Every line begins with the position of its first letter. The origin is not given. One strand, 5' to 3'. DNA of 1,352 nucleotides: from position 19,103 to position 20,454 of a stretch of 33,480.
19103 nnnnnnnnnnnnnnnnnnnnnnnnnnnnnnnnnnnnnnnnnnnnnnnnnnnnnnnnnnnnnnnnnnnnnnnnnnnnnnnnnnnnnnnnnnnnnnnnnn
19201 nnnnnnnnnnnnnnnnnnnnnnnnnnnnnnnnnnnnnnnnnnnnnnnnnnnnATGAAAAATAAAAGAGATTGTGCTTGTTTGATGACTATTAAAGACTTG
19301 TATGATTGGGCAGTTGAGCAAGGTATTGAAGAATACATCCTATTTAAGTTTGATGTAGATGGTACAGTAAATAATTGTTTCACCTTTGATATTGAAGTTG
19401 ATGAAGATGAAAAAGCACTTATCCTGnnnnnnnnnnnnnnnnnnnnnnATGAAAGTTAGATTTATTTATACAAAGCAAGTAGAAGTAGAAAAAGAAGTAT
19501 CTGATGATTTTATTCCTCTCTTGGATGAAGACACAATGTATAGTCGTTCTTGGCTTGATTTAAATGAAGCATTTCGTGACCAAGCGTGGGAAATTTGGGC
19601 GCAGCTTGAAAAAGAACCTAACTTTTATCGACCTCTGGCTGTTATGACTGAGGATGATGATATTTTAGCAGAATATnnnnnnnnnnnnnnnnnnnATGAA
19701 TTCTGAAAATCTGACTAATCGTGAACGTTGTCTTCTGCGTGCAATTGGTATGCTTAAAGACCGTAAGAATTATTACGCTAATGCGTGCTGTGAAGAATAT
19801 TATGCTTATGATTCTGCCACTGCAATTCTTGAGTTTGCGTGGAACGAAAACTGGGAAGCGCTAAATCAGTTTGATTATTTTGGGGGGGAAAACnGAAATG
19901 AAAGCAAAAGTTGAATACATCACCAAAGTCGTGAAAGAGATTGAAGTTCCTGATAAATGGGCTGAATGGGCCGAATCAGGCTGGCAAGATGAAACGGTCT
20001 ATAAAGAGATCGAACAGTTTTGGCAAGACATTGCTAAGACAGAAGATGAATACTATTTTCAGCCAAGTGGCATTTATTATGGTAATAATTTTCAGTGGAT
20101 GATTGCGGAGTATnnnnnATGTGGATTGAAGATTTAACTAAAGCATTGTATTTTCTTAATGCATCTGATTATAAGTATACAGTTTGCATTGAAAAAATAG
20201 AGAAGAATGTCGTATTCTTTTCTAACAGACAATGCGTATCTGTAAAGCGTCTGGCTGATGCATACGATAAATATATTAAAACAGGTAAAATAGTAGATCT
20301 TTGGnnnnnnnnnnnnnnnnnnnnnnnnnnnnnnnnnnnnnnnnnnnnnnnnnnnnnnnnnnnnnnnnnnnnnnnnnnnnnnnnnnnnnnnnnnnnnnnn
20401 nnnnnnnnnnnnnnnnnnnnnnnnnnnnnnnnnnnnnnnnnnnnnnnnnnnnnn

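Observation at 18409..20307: Tandemly duplicated three-gene operon with a non-homologous middle gene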

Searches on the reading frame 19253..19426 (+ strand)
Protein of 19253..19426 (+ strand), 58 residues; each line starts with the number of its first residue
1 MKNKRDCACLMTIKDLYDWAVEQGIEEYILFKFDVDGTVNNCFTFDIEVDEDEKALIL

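Call 12: search_protein_families(library=pfam, max_evalue=1, proteins=[window:19253-19426:+])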
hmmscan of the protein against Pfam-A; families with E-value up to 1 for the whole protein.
window:19253-19426:+ (58 aa): 2 families
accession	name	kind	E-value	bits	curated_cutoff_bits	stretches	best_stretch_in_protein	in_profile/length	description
PF03162.18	Y_phosphatase2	-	0.081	13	27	1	10-50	109-149/165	Tyrosine phosphatase family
PF07498.18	Rho_N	-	0.12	12.8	24.9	1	11-28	5-22/43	Rho termination factor, N-terminal domain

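Call 13: search_protein_families(library=phrogs, max_evalue=1, proteins=[window:19253-19426:+])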
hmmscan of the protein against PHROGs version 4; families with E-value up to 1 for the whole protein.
window:19253-19426:+ (58 aa): 3 families
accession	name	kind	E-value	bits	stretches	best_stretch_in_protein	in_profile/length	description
phrog_11631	-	unknown function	0.16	13.6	1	13-57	13-57/93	-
phrog_37643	-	unknown function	0.21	12.8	1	12-44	13-45/78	-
phrog_22606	-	unknown function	0.22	12.7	1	21-38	6-23/43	-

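Call 96: search_protein_families(library=padloc, max_evalue=0.1, proteins=[window:19253-19426:+])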
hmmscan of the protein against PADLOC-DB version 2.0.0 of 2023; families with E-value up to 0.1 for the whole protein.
window:19253-19426:+ (58 aa): 0 families

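Call 97: search_protein_families(library=ncbifam, max_evalue=0.1, proteins=[window:19253-19426:+])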
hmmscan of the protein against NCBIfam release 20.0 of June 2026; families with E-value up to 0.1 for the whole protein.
window:19253-19426:+ (58 aa): 1 family
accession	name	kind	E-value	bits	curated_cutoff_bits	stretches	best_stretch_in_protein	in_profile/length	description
NF008765.0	PRK11798.1-5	equivalog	0.023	14.7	249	1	12-56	8-48/135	ClpXP protease specificity-enhancing factor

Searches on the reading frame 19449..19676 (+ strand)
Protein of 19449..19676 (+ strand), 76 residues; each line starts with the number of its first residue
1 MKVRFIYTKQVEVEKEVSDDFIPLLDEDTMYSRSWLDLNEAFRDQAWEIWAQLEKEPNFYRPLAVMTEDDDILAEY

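Call 12: search_protein_families(library=pfam, max_evalue=1, proteins=[window:19449-19676:+])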
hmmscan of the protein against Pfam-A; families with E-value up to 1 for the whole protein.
window:19449-19676:+ (76 aa): 1 family
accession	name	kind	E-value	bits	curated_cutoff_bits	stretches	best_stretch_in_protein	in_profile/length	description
PF22881.1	FilE_C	-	0.046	13.8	27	1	9-69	41-99/166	FilE, C-terminal domain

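Call 13: search_protein_families(library=phrogs, max_evalue=1, proteins=[window:19449-19676:+])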
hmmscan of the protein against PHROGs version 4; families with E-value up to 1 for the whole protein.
window:19449-19676:+ (76 aa): 1 family
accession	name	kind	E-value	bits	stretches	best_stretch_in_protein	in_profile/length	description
phrog_20731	-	unknown function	0.1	13.9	1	8-46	11-47/80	-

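Call 96: search_protein_families(library=padloc, max_evalue=0.1, proteins=[window:19449-19676:+])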
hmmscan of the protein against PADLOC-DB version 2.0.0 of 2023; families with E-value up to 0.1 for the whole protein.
window:19449-19676:+ (76 aa): 0 families

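Call 97: search_protein_families(library=ncbifam, max_evalue=0.1, proteins=[window:19449-19676:+])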
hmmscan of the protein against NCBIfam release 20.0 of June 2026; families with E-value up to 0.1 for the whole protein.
window:19449-19676:+ (76 aa): 0 families

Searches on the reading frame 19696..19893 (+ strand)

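Call 12: search_protein_families(library=pfam, max_evalue=1, proteins=[window:19696-19893:+])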
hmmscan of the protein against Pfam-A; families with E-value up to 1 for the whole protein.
window:19696-19893:+ (66 aa): 0 families

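Call 13: search_protein_families(library=phrogs, max_evalue=1, proteins=[window:19696-19893:+])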
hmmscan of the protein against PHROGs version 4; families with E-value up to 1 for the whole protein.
window:19696-19893:+ (66 aa): 2 families
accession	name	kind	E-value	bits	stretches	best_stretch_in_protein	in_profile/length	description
phrog_10687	-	unknown function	0.15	13.2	1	36-56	41-61/69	-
phrog_31043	-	unknown function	0.26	12.3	1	8-40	32-64/105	-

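Call 96: search_protein_families(library=padloc, max_evalue=0.1, proteins=[window:19696-19893:+])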
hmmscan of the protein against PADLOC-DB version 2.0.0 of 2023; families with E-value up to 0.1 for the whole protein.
window:19696-19893:+ (66 aa): 0 families

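Call 97: search_protein_families(library=ncbifam, max_evalue=0.1, proteins=[window:19696-19893:+])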
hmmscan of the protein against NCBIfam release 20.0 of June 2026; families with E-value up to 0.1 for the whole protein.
window:19696-19893:+ (66 aa): 0 families

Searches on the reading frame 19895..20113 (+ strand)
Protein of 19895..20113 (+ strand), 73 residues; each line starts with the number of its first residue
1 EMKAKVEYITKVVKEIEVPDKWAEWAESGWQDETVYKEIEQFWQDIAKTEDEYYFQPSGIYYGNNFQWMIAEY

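Call 12: search_protein_families(library=pfam, max_evalue=1, proteins=[window:19895-20113:+])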
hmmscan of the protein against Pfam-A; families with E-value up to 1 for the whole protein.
window:19895-20113:+ (73 aa): 1 family
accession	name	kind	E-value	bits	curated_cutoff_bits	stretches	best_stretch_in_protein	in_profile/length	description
PF14058.11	PcfK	-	0.15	12.6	27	1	2-45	35-69/139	PcfK-like protein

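Call 13: search_protein_families(library=phrogs, max_evalue=1, proteins=[window:19895-20113:+])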
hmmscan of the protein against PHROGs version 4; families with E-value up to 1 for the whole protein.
window:19895-20113:+ (73 aa): 0 families

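Call 96: search_protein_families(library=padloc, max_evalue=0.1, proteins=[window:19898-20113:+])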
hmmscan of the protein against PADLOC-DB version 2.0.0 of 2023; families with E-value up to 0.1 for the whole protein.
window:19898-20113:+ (72 aa): 0 families

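Call 97: search_protein_families(library=ncbifam, max_evalue=0.1, proteins=[window:19898-20113:+])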
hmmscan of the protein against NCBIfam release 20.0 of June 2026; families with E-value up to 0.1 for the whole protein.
window:19898-20113:+ (72 aa): 0 families

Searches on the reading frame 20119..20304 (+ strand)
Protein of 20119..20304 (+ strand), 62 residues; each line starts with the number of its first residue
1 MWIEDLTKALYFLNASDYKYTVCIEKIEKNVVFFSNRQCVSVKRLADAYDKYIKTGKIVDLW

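Call 12: search_protein_families(library=pfam, max_evalue=1, proteins=[window:20119-20304:+])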
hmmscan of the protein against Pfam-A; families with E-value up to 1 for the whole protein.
window:20119-20304:+ (62 aa): 0 families

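Call 13: search_protein_families(library=phrogs, max_evalue=1, proteins=[window:20119-20304:+])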
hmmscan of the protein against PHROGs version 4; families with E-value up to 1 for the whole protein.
window:20119-20304:+ (62 aa): 4 families
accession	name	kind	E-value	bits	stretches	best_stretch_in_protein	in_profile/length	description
phrog_23919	-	unknown function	0.017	16.5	1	10-53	19-63/68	-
phrog_23680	-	unknown function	0.058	14.6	1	9-57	81-129/135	-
phrog_16750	-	unknown function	0.18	13.1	1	2-23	52-73/75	-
phrog_13604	-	unknown function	0.29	12.6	1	4-58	40-93/98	-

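Call 96: search_protein_families(library=padloc, max_evalue=0.1, proteins=[window:20119-20304:+])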
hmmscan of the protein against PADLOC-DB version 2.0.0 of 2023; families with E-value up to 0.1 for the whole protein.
window:20119-20304:+ (62 aa): 1 family
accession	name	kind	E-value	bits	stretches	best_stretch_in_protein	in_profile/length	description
PDLC03289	MTase_II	-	0.014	12.8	1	9-50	128-169/337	Type II methyltransferase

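Call 97: search_protein_families(library=ncbifam, max_evalue=0.1, proteins=[window:20119-20304:+])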
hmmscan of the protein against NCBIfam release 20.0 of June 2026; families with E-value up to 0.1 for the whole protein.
window:20119-20304:+ (62 aa): 3 families
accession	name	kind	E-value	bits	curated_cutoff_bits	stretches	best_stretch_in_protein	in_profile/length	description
NF007475.0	PRK10061.1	equivalog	0.023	14.8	161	1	19-62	6-41/96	DNA damage-inducible protein YebG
NF041133.1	branch_enz_Thcocales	equivalog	0.041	12.4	1000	1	3-60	454-511/553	1,4-alpha-glucan branching protein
NF042979.1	EthbenzDh_ebdB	equivalog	0.058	12.2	740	1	8-62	199-256/354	ethylbenzene dehydrogenase subunit beta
